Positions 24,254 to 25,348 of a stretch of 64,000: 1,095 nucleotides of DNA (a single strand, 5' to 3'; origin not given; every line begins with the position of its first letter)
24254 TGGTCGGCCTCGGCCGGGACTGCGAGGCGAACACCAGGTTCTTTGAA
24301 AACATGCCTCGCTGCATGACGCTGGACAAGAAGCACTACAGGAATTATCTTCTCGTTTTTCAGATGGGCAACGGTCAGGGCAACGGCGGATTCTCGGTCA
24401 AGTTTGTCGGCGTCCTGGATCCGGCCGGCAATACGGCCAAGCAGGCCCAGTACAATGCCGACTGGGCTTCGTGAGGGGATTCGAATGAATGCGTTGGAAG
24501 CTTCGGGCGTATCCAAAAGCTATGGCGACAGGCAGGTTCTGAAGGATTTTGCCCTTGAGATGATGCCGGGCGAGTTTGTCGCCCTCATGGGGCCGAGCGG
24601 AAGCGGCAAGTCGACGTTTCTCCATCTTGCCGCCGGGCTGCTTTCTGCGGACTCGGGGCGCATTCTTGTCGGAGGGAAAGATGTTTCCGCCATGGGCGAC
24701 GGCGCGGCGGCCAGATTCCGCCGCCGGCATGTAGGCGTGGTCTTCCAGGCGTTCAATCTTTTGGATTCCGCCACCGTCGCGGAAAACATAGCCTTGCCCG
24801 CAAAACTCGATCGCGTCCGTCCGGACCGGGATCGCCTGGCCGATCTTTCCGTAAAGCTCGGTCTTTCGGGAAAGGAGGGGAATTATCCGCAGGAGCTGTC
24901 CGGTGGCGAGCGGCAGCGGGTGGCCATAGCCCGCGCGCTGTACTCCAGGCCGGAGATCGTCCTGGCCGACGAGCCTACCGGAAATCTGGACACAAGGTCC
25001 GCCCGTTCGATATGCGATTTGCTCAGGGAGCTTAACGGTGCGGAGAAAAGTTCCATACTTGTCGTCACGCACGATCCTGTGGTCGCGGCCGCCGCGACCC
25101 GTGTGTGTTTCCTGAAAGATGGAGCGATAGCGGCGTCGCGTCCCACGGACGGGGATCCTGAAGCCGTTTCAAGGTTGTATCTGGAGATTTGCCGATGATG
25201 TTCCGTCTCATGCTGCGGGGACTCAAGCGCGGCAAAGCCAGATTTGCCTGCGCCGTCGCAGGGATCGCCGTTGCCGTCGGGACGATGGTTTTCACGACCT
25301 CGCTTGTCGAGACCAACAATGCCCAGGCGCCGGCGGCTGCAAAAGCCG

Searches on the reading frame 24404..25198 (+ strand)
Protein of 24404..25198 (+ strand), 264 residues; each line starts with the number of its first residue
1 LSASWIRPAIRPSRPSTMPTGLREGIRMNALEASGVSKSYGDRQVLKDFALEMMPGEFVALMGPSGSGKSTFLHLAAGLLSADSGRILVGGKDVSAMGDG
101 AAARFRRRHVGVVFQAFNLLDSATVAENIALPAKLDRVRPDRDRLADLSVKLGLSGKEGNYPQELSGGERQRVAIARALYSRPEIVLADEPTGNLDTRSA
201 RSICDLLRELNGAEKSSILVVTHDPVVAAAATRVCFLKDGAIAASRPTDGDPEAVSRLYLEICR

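Call 10: search_protein_families(library=pfam, proteins=[window:24404-25198:+], max_evalue=0.001)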
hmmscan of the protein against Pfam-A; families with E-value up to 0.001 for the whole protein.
window:24404-25198:+ (264 aa): 3 families
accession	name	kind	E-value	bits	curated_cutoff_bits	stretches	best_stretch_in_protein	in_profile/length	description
PF00005.33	ABC_tran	-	1.5e-33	116.7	25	1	46-192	1-136/137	ABC transporter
PF13304.12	AAA_21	-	1.3e-08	35.7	27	1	155-227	228-302/304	AAA domain, putative AbiEii toxin, Type IV TA system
PF02463.25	SMC_N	-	9e-07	29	40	1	38-234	11-208/220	RecF/RecN/SMC N terminal domain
